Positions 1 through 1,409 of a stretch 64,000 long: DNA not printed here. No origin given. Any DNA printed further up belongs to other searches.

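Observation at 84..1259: DegT-family enzyme with His replacing the PLP-binding Lys: candidate ColD/E1-type sugar 3-dehydratase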

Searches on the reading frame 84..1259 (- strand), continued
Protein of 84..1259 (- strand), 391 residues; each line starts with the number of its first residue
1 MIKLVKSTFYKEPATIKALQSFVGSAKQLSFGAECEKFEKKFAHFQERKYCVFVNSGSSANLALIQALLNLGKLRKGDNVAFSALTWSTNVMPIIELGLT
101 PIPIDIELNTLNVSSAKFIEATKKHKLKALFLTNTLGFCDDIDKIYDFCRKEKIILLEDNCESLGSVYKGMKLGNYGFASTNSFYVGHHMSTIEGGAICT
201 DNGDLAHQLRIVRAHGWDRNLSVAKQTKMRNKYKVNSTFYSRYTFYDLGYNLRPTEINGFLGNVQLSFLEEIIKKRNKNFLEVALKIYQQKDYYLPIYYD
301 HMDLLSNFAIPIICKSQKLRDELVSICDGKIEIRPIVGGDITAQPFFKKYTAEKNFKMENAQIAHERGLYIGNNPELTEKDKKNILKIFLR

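Call 16: find_homologous_proteins(query=window:84-1259:-, max_evalue=1e-10)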
Query window:84-1259:- (391 aa): 7824 proteins with E <= 1e-10 among 8000 candidates; the best 120 are listed.
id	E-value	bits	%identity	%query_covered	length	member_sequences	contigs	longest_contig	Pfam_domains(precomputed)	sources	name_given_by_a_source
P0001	7.7e-258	873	98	100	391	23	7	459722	PF00266.26,PF01053.27,PF01041.24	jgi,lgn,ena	jgi:CDP-6-deoxy-D-xylo-4-hexulose-3-dehydrase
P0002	2.0e-186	638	72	100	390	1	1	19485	PF01053.27,PF01041.24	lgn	-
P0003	3.2e-186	637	71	99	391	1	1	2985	PF01053.27,PF01041.24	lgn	-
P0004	3.4e-186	637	71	100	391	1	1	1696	PF01053.27,PF01041.24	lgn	-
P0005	4.4e-186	636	72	99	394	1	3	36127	PF01053.27,PF01041.24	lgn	-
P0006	7.8e-186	636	71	100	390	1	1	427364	PF01053.27,PF01041.24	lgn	-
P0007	3.0e-185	634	71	100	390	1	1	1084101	PF01053.27,PF01041.24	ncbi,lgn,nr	ncbi:MAG: CDP-4-keto-6-deoxy-D-glucose-3-dehydrase [Patescibacteria group bacterium]|nr:MAG: CDP-4-k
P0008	4.0e-185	633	69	99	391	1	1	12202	PF00266.26,PF01053.27,PF01041.24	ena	-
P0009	6.0e-185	633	71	99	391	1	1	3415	PF01041.24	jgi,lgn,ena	-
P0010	9.0e-185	632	68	100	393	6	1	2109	PF01053.27,PF01041.24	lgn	-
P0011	1.4e-184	632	70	100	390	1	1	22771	PF01053.27,PF01041.24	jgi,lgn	jgi:CDP-6-deoxy-D-xylo-4-hexulose-3-dehydrase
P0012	2.9e-184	630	70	99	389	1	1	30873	PF01053.27,PF01041.24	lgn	-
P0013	3.8e-184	630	70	99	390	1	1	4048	PF01053.27,PF01041.24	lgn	-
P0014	5.2e-184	630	69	100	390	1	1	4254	PF01053.27,PF01041.24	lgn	-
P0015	7.5e-184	629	69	99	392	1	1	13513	PF01053.27,PF01041.24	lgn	-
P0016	1.4e-183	628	69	99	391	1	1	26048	PF01053.27,PF01041.24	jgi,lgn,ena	-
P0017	1.6e-183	628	70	99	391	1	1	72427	PF01053.27,PF01041.24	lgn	-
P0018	1.8e-183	628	70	99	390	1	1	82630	PF00266.26,PF01053.27,PF01041.24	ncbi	-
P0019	2.1e-183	628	70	99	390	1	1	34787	PF01053.27,PF01041.24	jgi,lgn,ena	-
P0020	2.6e-183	627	70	100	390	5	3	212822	PF01053.27,PF01041.24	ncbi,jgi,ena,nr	ncbi:MAG: DegT/DnrJ/EryC1/StrS aminotransferase [Candidatus Levybacteria bacterium CG_4_10_14_0_8_um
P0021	2.9e-183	627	70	99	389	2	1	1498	PF01053.27,PF01041.24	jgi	-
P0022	1.1e-182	625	69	99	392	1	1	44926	PF01053.27,PF01041.24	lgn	-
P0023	1.6e-182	625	69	99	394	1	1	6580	PF01053.27,PF01041.24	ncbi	-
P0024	2.2e-182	624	69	99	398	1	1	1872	PF01053.27,PF01041.24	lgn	-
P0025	2.4e-182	624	68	99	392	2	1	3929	PF00266.26,PF01053.27,PF01041.24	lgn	-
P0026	3.2e-182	624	69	100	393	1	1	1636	PF01053.27,PF01041.24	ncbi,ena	-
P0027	3.6e-182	624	68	100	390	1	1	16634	PF01053.27,PF01041.24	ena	-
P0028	4.2e-182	623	68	100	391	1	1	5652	PF01053.27,PF01041.24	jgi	jgi:CDP-6-deoxy-D-xylo-4-hexulose-3-dehydrase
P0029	5.5e-182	623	69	100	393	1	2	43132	PF01053.27,PF01041.24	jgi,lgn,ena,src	-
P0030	6.0e-182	623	68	99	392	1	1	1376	PF01053.27,PF01041.24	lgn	-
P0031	6.2e-182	623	68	99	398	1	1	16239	PF01053.27,PF01041.24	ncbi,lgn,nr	ncbi:MAG: DegT/DnrJ/EryC1/StrS family aminotransferase [Patescibacteria group bacterium]|nr:DegT/Dnr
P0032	6.6e-182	623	70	99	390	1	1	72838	PF01053.27,PF01041.24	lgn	-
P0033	6.7e-182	623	68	100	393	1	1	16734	PF01053.27,PF01041.24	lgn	-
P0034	7.9e-182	622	71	99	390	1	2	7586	PF01053.27,PF01041.24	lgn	-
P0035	8.0e-182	622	70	99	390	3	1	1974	PF01053.27,PF01041.24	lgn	-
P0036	9.0e-182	622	69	100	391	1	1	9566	PF01053.27,PF01041.24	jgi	jgi:CDP-4-dehydro-6-deoxyglucose reductase, E1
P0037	9.0e-182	622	70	99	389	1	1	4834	PF01053.27,PF01041.24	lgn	-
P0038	1.0e-181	622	71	100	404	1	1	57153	PF01053.27,PF01041.24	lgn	-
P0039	1.2e-181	622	70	99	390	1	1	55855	PF01053.27,PF01041.24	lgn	-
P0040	1.2e-181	622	68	100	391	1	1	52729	PF00266.26,PF01053.27,PF01041.24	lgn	-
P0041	1.4e-181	622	66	99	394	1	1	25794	PF01053.27,PF01041.24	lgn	-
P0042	1.5e-181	622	70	100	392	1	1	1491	PF01053.27,PF01041.24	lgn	-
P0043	1.6e-181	621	70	99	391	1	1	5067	PF01041.24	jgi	jgi:CDP-4-dehydro-6-deoxyglucose reductase, E1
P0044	2.6e-181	621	69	99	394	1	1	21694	PF01053.27,PF01041.24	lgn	-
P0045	3.8e-181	620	68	99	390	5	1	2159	PF00266.26,PF01053.27,PF01041.24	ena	-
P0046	4.2e-181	620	69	100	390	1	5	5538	PF01053.27,PF01041.24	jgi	jgi:CDP-4-dehydro-6-deoxyglucose reductase, E1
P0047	4.5e-181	620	68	99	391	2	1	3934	PF01053.27,PF01041.24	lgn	-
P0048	5.0e-181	620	69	100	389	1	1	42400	PF01053.27,PF01041.24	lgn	-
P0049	5.2e-181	620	69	100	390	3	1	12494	PF00266.26,PF01053.27,PF01041.24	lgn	-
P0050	5.5e-181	620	67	100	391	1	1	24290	PF00266.26,PF01053.27,PF01041.24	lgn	-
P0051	6.4e-181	619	69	99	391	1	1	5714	PF01053.27,PF01041.24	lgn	-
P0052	7.3e-181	619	69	99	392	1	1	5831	PF01053.27,PF01041.24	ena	-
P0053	7.4e-181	619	68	100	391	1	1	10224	PF00266.26,PF01053.27,PF01041.24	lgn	-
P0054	7.5e-181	619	69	99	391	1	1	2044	PF00266.26,PF01053.27,PF01041.24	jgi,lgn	-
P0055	8.6e-181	619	69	100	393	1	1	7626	PF01053.27,PF01041.24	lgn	-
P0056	9.3e-181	619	69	99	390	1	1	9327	PF01053.27,PF01041.24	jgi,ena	-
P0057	1.0e-180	619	68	99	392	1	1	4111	PF01053.27,PF01041.24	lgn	-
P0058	1.0e-180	619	69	99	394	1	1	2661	PF01053.27,PF01041.24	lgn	-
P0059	1.0e-180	619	68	99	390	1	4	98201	PF01053.27,PF01041.24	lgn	-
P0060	1.1e-180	619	69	99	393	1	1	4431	PF01053.27,PF01041.24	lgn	-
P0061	1.3e-180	618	70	99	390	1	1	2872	PF00266.26,PF01053.27,PF01041.24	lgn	-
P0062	1.4e-180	618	69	99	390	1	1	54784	PF00266.26,PF01053.27,PF01041.24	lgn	-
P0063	1.4e-180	618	67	99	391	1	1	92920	PF01053.27,PF01041.24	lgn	-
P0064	1.5e-180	618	68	99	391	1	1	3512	PF01053.27,PF01041.24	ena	-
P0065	1.6e-180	618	68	99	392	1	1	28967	PF00266.26,PF01053.27,PF01041.24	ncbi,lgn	ncbi:MAG: DegT/DnrJ/EryC1/StrS family aminotransferase [Patescibacteria group bacterium]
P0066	1.6e-180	618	67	100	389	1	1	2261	PF01053.27,PF01041.24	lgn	-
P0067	1.6e-180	618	69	99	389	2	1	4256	PF01053.27,PF01041.24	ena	-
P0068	1.8e-180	618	68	100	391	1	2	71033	PF01053.27,PF01041.24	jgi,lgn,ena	-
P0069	1.8e-180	618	69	99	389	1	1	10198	PF01053.27,PF01041.24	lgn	-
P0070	1.9e-180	618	68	99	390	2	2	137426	PF01053.27,PF01041.24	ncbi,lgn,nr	ncbi:MAG: DegT/DnrJ/EryC1/StrS aminotransferase family protein [Candidatus Levybacteria bacterium]|n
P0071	1.9e-180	618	68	99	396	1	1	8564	PF01041.24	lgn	-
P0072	1.9e-180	618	68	99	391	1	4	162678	PF01053.27,PF01041.24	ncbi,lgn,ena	ncbi:MAG: aminotransferase class V-fold PLP-dependent enzyme [Patescibacteria group bacterium]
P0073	1.9e-180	618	67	100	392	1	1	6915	PF01053.27,PF01041.24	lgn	-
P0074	2.1e-180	618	69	99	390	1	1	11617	PF01053.27,PF01041.24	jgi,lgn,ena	-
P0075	2.1e-180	618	67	99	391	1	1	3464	PF00266.26,PF01053.27,PF01041.24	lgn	-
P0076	3.4e-180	617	66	99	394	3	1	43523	PF00266.26,PF01053.27,PF01041.24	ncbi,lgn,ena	-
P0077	3.5e-180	617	69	99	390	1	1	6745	PF01053.27,PF01041.24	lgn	-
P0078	3.8e-180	617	68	99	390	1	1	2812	PF01053.27,PF01041.24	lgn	-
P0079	3.8e-180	617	68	99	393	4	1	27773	PF01053.27,PF01041.24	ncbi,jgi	jgi:CDP-6-deoxy-D-xylo-4-hexulose-3-dehydrase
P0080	4.0e-180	617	68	99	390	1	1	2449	PF01041.24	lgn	-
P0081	4.2e-180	617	66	99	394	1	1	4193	PF01053.27,PF01041.24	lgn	-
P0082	4.2e-180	617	70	97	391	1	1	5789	PF01053.27,PF01041.24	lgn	-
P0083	4.3e-180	617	69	99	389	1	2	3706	PF01053.27,PF01041.24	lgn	-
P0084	4.4e-180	617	68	99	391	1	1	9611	PF01053.27,PF01041.24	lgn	-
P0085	4.5e-180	617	68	99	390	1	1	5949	PF01053.27,PF01041.24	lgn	-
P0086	4.8e-180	617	69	100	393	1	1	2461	PF01041.24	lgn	-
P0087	5.9e-180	616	69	99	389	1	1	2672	PF00266.26,PF01053.27,PF01041.24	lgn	-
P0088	6.1e-180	616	69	99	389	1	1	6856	PF00266.26,PF01053.27,PF01041.24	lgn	-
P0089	6.3e-180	616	68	99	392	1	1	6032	PF01053.27,PF01041.24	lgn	-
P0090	7.2e-180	616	67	100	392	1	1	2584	PF01053.27,PF01041.24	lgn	-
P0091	7.6e-180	616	69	100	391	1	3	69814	PF01053.27,PF01041.24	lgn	-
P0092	7.8e-180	616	66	100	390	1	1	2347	PF01053.27,PF01041.24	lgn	-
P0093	8.1e-180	616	69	100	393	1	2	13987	PF01053.27,PF01041.24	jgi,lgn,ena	-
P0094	8.2e-180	616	69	99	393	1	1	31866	PF01053.27,PF01041.24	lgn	-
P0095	9.0e-180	616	68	100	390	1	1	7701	PF01053.27,PF01041.24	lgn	-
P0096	9.4e-180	616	68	100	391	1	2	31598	PF00266.26,PF01053.27,PF01041.24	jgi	-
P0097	1.2e-179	615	67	100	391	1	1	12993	PF00266.26,PF01053.27,PF01041.24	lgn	-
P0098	1.4e-179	615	67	99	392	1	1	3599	PF01041.24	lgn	-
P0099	1.5e-179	615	69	100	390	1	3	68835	PF01053.27,PF01041.24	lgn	-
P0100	1.5e-179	615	68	99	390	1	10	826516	PF01053.27,PF01041.24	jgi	jgi:CDP-4-dehydro-6-deoxyglucose reductase, E1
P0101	1.6e-179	615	68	99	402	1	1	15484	PF01041.24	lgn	-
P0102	1.7e-179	615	69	99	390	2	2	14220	PF01053.27,PF01041.24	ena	-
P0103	1.7e-179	615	67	99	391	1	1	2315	PF00266.26,PF01053.27,PF01041.24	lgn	-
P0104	1.8e-179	615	68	99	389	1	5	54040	PF01053.27,PF01041.24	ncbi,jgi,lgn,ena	-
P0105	1.9e-179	615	67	99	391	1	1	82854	PF00266.26,PF01053.27,PF01041.24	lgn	-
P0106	1.9e-179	615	68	99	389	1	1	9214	PF01053.27,PF01041.24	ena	-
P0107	1.9e-179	615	69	99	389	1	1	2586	PF01053.27,PF01041.24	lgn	-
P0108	2.0e-179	615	69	99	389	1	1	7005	PF01053.27,PF01041.24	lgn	-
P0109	2.1e-179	614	69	99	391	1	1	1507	PF01053.27,PF01041.24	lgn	-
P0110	2.5e-179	614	69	96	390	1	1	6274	PF01053.27,PF01041.24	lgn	-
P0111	2.5e-179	614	68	100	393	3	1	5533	PF01053.27,PF01041.24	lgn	-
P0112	2.6e-179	614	68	100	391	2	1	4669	PF01053.27,PF01041.24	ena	-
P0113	2.7e-179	614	67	100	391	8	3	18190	PF01053.27,PF01041.24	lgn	-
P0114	2.9e-179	614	69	99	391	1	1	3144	PF01053.27,PF01041.24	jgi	jgi:CDP-4-dehydro-6-deoxyglucose reductase, E1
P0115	2.9e-179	614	67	99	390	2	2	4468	PF01053.27,PF01041.24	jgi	jgi:CDP-4-dehydro-6-deoxyglucose reductase, E1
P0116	3.2e-179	614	68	97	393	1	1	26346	PF01053.27,PF01041.24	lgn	-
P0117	3.3e-179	614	67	100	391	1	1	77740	PF00266.26,PF01053.27,PF01041.24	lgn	-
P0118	3.3e-179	614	68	99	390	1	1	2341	PF01053.27,PF01041.24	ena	-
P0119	3.4e-179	614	68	100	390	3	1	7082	PF01053.27,PF01041.24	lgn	-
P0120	3.6e-179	614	67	99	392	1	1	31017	PF01053.27,PF01041.24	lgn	-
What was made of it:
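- JGI and NCBI name homologues 'CDP-6-deoxy-D-xylo-4-hexulose-3-dehydrase' or 'CDP-4-keto-6-deoxy-D-glucose-3-dehydrase' (call 16). The clade is very large and about 70% identical across many MAG lineages (call 16).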

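Call 18: find_encoding_contigs(protein=P0001, flank=10000, max_places=4)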
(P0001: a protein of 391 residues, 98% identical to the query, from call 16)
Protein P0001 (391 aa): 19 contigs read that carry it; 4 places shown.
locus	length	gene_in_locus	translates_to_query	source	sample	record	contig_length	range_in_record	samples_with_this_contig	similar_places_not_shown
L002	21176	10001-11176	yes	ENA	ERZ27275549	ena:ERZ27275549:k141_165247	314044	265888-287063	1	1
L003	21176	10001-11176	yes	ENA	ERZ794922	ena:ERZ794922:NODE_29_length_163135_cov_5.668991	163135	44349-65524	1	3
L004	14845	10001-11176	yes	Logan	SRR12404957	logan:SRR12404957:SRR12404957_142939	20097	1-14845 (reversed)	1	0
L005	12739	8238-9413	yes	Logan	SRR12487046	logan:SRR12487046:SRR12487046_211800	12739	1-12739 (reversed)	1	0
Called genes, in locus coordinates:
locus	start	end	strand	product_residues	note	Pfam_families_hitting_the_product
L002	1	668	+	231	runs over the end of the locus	PF13489:Methyltransf_23, PF08003:Methyltransf_9 (faint), PF13649:Methyltransf_25, PF13847:Methyltransf_31, PF08241:Methyltransf_11, PF08242:Methyltransf_12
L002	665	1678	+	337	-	PF00535:Glycos_transf_2, PF10111:Glyco_tranf_2_2 (weak), PF13641:Glyco_tranf_2_3, PF13632:Glyco_trans_2_3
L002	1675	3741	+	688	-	-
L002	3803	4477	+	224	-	PF13489:Methyltransf_23, PF05219:DREV, PF05401:NodS (weak), PF13847:Methyltransf_31, PF08241:Methyltransf_11, PF08242:Methyltransf_12, PF13649:Methyltransf_25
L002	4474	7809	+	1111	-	-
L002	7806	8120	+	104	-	-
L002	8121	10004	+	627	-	PF11847:GT-C_AftD (faint)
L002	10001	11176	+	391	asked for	PF01041:DegT_DnrJ_EryC1, PF00266:Aminotran_5 (weak), PF01053:Cys_Met_Meta_PP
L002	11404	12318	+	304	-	-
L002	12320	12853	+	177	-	PF13439:Glyco_transf_4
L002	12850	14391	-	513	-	-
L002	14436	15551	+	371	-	PF13439:Glyco_transf_4 (weak), PF20706:GT4-conflict, PF00534:Glycos_transf_1, PF13692:Glyco_trans_1_4, PF13524:Glyco_trans_1_2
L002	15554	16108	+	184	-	PF25087:GMPPB_C (faint), PF00132:Hexapep, PF14602:Hexapep_2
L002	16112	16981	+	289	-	PF00535:Glycos_transf_2, PF13641:Glyco_tranf_2_3, PF10111:Glyco_tranf_2_2 (weak), PF13632:Glyco_trans_2_3, PF02709:Glyco_transf_7C (weak)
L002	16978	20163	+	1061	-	-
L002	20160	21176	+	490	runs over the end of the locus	PF02366:PMT, PF13231:PMT_2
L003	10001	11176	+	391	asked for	PF01041:DegT_DnrJ_EryC1, PF00266:Aminotran_5 (weak), PF01053:Cys_Met_Meta_PP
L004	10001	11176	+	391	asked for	PF01041:DegT_DnrJ_EryC1, PF00266:Aminotran_5 (weak), PF01053:Cys_Met_Meta_PP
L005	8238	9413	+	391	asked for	PF01041:DegT_DnrJ_EryC1, PF00266:Aminotran_5 (weak), PF01053:Cys_Met_Meta_PP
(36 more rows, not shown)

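Call 19: find_encoding_contigs(protein=P0007, flank=10000, max_places=2)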
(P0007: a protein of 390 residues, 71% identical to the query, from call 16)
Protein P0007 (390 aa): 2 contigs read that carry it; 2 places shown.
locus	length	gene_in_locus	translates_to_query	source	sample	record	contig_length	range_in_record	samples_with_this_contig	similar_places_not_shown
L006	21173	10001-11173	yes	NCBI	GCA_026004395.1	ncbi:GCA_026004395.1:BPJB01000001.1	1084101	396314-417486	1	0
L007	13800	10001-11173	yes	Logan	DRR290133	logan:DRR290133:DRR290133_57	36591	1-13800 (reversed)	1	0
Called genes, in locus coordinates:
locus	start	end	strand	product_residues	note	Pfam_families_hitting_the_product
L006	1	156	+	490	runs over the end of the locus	-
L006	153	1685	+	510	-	-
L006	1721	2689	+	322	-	PF01073:3Beta_HSD, PF01370:Epimerase, PF02719:Polysacc_synt_2, PF04321:RmlD_sub_bind, PF13460:NAD_binding_10, PF16363:GDP_Man_Dehyd, PF07993:NAD_binding_4 (weak)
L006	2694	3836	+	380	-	-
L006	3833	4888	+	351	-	PF13439:Glyco_transf_4, PF13579:Glyco_trans_4_4, PF00534:Glycos_transf_1, PF13692:Glyco_trans_1_4, PF13524:Glyco_trans_1_2 (weak), PF20706:GT4-conflict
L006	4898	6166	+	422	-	PF01943:Polysacc_synt, PF13440:Polysacc_synt_3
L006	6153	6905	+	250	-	PF00535:Glycos_transf_2, PF10111:Glyco_tranf_2_2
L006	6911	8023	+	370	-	PF13439:Glyco_transf_4, PF20706:GT4-conflict, PF00534:Glycos_transf_1, PF13692:Glyco_trans_1_4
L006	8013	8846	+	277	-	PF00535:Glycos_transf_2, PF10111:Glyco_tranf_2_2, PF13641:Glyco_tranf_2_3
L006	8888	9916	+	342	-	PF00535:Glycos_transf_2, PF10111:Glyco_tranf_2_2, PF13641:Glyco_tranf_2_3, PF13632:Glyco_trans_2_3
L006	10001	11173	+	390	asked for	PF01041:DegT_DnrJ_EryC1, PF01053:Cys_Met_Meta_PP (weak)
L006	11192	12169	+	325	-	PF01370:Epimerase, PF02719:Polysacc_synt_2 (weak), PF05368:NmrA, PF01073:3Beta_HSD, PF07993:NAD_binding_4, PF13460:NAD_binding_10, PF16363:GDP_Man_Dehyd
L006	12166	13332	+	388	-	PF00534:Glycos_transf_1, PF13692:Glyco_trans_1_4, PF26337:Gtf3_C (weak)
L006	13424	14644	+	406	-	PF13439:Glyco_transf_4, PF00534:Glycos_transf_1, PF13692:Glyco_trans_1_4, PF20706:GT4-conflict, PF13524:Glyco_trans_1_2 (weak)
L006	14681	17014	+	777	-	-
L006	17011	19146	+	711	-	-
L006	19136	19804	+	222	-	-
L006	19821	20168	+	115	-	-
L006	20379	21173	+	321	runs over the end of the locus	PF00535:Glycos_transf_2, PF10111:Glyco_tranf_2_2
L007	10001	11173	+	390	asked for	PF01041:DegT_DnrJ_EryC1, PF01053:Cys_Met_Meta_PP (weak)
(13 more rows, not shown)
